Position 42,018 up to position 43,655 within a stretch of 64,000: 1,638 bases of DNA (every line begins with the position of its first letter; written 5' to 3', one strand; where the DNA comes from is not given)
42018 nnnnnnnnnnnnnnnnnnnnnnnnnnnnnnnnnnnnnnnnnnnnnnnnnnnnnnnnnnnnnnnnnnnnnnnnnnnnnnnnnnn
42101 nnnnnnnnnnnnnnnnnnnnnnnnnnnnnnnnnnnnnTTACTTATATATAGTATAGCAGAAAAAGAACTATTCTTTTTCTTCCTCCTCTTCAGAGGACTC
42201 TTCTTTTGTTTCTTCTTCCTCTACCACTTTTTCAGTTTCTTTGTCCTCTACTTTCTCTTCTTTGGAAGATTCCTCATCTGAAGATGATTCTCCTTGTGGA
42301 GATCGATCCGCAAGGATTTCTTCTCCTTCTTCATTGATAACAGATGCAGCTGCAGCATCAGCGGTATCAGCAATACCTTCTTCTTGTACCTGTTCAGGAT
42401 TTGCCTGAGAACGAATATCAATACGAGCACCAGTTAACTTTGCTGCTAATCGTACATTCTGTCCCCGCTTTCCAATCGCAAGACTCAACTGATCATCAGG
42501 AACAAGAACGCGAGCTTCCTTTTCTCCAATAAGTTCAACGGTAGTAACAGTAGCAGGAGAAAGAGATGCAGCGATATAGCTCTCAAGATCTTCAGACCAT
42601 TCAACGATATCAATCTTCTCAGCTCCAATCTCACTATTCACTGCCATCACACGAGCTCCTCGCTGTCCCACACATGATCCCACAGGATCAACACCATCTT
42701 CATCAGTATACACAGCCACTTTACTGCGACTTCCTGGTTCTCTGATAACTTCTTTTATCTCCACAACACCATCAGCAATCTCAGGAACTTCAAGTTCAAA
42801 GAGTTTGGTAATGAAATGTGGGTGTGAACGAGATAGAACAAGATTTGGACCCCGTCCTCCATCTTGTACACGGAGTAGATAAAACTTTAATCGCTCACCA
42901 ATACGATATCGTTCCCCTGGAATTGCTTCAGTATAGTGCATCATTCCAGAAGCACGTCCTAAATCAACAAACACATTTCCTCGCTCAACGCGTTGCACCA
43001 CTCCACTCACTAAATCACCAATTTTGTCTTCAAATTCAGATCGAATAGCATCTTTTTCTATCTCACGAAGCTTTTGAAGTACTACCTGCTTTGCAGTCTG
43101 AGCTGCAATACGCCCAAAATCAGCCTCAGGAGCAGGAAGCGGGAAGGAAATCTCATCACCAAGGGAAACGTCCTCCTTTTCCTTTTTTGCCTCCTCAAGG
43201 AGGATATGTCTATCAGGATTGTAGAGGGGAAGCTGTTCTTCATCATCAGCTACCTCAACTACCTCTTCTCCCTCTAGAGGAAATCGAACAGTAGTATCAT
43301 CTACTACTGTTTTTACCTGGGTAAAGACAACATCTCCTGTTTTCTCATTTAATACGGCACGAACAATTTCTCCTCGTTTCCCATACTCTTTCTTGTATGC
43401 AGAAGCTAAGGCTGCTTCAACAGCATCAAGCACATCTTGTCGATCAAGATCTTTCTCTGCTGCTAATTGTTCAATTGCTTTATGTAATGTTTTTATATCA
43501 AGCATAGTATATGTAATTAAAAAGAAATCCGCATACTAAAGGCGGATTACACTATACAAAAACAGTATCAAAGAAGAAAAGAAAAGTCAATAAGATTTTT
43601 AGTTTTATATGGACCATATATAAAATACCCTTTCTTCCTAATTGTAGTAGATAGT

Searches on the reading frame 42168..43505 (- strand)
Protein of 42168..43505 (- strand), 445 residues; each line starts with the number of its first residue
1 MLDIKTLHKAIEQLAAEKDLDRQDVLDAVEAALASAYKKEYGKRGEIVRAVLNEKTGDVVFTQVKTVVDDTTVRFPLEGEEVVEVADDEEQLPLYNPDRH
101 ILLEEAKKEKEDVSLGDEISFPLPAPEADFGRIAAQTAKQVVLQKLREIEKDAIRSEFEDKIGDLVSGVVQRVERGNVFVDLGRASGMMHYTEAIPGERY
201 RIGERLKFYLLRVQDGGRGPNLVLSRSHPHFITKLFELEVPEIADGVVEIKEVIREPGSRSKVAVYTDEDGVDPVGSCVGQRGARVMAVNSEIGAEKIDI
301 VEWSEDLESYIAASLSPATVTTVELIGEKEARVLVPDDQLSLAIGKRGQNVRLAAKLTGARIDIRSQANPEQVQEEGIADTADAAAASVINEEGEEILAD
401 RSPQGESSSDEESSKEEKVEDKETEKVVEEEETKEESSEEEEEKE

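Call 34: search_protein_families(library=pfam, proteins=[window:42168-43505:-], max_evalue=0.00001)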
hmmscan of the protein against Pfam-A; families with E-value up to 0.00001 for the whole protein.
window:42168-43505:- (445 aa): 4 families
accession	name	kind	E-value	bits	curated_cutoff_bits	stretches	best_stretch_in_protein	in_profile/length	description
PF08529.16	NusA_N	-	2e-31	109.1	23.8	1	7-152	2-119/119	NusA N-terminal domain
PF13184.12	KH_5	-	1.2e-26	93.1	27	1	257-324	1-68/69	NusA-like KH domain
PF00575.29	S1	-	2e-08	34.9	22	1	160-222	2-71/74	S1 RNA binding domain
PF00013.35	KH_1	-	1.2e-06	28.6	21.5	0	331-378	2-53/66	KH domain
